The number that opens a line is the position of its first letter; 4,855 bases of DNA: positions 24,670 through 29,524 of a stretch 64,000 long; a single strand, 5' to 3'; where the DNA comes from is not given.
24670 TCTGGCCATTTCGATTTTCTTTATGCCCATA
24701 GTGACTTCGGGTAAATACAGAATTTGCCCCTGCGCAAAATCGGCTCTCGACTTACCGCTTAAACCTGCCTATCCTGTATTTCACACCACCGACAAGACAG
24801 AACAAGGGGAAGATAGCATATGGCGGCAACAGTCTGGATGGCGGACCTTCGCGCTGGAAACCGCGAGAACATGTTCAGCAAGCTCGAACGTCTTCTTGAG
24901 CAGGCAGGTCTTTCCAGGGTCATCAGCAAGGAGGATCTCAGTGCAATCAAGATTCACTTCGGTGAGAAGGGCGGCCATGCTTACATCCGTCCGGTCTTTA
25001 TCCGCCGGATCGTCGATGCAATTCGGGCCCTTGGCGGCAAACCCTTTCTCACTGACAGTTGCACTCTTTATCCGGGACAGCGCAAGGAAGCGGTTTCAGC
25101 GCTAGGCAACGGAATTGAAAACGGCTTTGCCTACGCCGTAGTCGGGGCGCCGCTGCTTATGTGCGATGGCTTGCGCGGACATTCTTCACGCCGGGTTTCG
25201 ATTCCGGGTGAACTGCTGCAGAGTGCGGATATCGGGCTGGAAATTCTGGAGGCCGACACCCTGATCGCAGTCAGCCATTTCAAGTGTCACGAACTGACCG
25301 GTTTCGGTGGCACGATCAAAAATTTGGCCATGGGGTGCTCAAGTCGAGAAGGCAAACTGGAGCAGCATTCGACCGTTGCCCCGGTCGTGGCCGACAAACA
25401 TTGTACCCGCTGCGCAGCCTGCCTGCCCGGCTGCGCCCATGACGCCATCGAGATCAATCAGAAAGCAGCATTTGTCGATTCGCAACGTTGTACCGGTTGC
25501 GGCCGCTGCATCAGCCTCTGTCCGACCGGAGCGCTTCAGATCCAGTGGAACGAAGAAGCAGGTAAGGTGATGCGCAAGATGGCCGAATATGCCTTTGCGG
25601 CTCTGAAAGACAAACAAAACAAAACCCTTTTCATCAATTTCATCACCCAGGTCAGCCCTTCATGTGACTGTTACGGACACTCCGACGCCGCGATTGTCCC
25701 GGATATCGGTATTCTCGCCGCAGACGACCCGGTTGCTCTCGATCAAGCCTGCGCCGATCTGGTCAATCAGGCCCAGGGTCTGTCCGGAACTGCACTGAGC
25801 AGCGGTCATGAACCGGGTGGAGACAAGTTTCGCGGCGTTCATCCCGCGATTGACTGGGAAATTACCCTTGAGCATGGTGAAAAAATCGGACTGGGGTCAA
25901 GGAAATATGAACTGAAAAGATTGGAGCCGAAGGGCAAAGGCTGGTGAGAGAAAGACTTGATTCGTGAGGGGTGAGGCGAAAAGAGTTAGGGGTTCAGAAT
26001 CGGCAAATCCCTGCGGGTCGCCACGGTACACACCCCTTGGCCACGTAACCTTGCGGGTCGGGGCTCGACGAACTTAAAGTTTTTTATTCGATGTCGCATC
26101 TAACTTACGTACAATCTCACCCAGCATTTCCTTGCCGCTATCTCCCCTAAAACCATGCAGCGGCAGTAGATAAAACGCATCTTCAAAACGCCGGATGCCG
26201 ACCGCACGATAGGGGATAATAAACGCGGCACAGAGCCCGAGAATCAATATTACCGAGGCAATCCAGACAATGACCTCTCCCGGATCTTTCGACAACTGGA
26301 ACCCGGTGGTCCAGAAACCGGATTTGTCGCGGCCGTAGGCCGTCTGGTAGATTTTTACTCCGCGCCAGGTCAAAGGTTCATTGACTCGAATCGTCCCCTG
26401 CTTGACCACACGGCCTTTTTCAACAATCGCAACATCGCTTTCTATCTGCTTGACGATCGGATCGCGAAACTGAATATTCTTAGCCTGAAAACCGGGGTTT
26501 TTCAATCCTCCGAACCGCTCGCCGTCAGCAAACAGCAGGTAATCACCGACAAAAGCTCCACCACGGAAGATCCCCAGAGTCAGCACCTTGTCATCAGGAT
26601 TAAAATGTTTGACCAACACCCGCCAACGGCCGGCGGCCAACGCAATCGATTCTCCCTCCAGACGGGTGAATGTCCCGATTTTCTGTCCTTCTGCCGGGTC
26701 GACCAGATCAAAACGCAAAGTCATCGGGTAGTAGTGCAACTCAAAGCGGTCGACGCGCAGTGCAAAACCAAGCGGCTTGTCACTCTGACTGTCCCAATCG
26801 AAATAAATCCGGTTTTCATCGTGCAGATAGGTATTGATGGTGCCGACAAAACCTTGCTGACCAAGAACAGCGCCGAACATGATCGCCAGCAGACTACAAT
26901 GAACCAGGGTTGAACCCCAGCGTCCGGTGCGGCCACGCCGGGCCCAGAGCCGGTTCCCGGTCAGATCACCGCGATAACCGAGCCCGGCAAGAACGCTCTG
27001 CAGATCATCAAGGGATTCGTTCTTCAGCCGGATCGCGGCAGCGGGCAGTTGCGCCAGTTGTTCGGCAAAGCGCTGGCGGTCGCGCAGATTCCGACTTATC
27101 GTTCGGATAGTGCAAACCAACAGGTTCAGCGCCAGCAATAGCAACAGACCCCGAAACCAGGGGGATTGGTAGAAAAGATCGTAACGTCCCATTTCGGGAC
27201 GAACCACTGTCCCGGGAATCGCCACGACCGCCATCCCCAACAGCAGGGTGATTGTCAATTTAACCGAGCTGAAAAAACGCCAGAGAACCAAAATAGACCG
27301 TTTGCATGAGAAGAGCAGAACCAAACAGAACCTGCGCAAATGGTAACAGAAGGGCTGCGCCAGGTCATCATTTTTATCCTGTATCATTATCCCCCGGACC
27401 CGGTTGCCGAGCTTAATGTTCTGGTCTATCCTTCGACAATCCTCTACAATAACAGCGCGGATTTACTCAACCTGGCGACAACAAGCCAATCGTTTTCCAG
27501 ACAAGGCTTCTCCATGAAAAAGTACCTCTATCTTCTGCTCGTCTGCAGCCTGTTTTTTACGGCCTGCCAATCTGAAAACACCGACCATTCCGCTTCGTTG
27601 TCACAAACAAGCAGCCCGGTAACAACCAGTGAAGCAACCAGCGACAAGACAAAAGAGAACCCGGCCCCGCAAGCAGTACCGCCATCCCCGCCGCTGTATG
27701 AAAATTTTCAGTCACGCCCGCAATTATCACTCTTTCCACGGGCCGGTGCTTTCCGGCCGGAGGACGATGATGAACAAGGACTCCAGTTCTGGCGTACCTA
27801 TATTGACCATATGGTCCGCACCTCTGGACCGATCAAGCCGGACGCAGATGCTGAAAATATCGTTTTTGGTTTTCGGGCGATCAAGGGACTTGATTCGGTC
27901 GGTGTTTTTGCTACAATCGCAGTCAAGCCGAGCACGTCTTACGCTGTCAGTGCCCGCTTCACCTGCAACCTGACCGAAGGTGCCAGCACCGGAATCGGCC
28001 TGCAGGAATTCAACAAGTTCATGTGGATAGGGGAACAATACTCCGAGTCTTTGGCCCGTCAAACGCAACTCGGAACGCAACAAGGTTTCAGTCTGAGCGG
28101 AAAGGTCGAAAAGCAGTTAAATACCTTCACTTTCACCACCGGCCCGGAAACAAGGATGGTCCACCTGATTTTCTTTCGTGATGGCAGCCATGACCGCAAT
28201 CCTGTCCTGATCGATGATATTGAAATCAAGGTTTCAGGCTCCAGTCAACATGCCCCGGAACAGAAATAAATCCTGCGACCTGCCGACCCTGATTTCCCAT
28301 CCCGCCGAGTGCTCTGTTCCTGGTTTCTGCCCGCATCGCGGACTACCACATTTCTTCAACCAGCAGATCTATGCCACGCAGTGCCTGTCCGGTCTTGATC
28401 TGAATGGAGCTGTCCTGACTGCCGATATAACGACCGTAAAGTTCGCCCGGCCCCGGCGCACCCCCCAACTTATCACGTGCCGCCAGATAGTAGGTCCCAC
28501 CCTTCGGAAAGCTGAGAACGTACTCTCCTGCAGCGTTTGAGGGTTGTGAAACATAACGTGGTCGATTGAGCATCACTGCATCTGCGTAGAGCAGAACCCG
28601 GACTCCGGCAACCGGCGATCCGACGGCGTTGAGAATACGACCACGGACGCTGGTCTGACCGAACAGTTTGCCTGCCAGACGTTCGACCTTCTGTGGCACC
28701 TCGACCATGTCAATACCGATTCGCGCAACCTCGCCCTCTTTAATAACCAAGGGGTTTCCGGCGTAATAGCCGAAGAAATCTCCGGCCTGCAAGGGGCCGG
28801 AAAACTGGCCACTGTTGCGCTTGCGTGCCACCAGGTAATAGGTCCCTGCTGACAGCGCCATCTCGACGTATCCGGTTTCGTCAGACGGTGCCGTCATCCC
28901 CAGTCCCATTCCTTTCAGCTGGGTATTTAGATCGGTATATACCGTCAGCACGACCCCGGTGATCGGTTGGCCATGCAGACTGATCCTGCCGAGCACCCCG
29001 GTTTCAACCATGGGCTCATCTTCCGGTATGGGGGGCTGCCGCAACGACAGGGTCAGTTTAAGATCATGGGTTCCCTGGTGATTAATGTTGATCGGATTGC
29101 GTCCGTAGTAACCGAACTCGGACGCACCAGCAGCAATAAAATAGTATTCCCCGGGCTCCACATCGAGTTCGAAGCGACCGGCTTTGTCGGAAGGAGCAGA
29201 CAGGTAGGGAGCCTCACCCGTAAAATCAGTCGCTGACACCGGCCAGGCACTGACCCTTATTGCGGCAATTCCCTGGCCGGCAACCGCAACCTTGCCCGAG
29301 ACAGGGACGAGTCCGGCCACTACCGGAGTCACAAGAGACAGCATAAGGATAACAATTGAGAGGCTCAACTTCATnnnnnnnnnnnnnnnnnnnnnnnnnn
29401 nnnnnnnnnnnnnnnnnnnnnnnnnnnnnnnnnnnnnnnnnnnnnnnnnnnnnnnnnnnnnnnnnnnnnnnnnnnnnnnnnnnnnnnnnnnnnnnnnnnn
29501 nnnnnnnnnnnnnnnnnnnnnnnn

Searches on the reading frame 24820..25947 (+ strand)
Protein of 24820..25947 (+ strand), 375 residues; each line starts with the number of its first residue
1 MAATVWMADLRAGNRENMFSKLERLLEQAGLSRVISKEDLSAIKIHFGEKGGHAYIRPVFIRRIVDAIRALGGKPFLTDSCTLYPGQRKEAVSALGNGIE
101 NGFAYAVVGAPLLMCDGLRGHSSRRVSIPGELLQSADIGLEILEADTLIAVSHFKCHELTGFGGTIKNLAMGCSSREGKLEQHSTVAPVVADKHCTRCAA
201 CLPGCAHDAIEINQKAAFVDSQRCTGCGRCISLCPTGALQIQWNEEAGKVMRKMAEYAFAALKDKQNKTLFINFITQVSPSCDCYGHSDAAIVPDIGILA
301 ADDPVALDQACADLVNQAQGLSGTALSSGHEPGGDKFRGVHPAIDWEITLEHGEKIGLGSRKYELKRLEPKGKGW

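Call 21: search_protein_families(library=pfam, proteins=[window:24820-25947:+], max_evalue=0.001)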
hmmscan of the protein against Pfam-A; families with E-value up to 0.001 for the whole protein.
window:24820-25947:+ (375 aa): 12 families
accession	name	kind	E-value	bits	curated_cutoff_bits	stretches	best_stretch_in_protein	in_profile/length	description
PF04015.17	DUF362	-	1.7e-47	162.5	24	1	42-313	2-200/200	Domain of unknown function (DUF362)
PF13237.11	Fer4_10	-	5.7e-09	36.2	25.5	2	189-235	3-53/53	4Fe-4S dicluster domain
PF12838.12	Fer4_7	-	2.8e-08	34.6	27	1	194-238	1-52/52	4Fe-4S dicluster domain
PF14697.11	Fer4_21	-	3.3e-08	34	35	1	190-239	3-57/59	4Fe-4S dicluster domain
PF00037.32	Fer4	-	4.4e-08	33.1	21.1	1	218-239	2-23/24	4Fe-4S binding domain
PF13484.11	Fer4_16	-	9.5e-08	33.1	30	1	223-253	1-32/66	4Fe-4S double cluster binding domain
PF13187.11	Fer4_9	-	3.5e-07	30.6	27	1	194-238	1-51/52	4Fe-4S dicluster domain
PF12837.12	Fer4_6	-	4.1e-07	30.1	25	1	219-239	4-24/24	4Fe-4S binding domain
PF25160.1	LdpA_Fe-S-bd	-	1.1e-06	28.7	27.6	1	200-240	8-44/49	LdpA Fe-S cluster-binding domain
PF12797.12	Fer4_2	-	3.9e-06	26.9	24.5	1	217-236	3-22/22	4Fe-4S binding domain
PF13534.11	Fer4_17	-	0.0003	21.7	22.2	0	223-262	1-34/61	4Fe-4S dicluster domain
PF12798.12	Fer4_3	-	0.00088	20.4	27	0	224-238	1-15/15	4Fe-4S binding domain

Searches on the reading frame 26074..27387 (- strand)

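Call 20: search_protein_families(library=pfam, proteins=[window:26074-27387:-], max_evalue=0.001)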
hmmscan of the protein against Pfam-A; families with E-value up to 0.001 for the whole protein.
window:26074-27387:- (437 aa): 1 family
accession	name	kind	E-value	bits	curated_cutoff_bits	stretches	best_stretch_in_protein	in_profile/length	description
PF05140.19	ResB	-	2e-38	132.9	24.6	3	72-221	53-220/486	ResB-like family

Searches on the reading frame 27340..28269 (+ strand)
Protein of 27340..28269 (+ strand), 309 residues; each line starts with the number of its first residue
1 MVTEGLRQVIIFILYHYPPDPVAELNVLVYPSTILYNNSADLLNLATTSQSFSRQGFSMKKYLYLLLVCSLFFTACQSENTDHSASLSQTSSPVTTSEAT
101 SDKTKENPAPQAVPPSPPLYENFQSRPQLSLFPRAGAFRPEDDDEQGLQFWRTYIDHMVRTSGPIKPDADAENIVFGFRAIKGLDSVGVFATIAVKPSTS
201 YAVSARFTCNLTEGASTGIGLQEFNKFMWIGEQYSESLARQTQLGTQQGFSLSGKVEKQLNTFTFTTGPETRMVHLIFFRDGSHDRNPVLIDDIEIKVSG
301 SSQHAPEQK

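Call 21: search_protein_families(library=pfam, proteins=[window:27340-28269:+], max_evalue=0.001)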
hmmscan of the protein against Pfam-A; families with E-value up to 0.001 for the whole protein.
window:27340-28269:+ (309 aa): 0 families

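Call 73: search_protein_families(library=pfam, proteins=[window:27340-28269:+], max_evalue=1)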
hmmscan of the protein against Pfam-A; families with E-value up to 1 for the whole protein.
window:27340-28269:+ (309 aa): 1 family
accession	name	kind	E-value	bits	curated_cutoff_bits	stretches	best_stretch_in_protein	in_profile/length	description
PF19128.5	DUF5811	-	0.12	13.1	25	1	186-213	38-65/103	Family of unknown function (DUF5811)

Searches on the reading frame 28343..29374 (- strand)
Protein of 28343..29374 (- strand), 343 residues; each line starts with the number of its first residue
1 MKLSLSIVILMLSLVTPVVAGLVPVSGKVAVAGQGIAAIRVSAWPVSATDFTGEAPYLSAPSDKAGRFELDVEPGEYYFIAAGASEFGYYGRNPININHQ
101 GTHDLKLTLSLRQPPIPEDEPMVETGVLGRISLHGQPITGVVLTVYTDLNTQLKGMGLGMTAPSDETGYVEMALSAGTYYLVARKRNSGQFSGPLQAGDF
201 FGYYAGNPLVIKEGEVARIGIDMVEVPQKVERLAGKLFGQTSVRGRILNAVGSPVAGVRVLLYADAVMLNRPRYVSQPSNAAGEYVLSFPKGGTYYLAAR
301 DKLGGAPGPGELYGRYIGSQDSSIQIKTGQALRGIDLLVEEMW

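Call 20: search_protein_families(library=pfam, proteins=[window:28343-29374:-], max_evalue=0.001)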
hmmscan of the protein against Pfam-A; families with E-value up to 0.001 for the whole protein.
window:28343-29374:- (343 aa): 2 families
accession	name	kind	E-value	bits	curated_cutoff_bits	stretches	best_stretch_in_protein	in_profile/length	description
PF13620.12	CarboxypepD_reg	-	9.2e-13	48.8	32.3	1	242-300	1-55/82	Carboxypeptidase regulatory-like domain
PF10670.15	DUF4198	-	5.9e-05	23.7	34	0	25-81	149-205/209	Domain of unknown function (DUF4198)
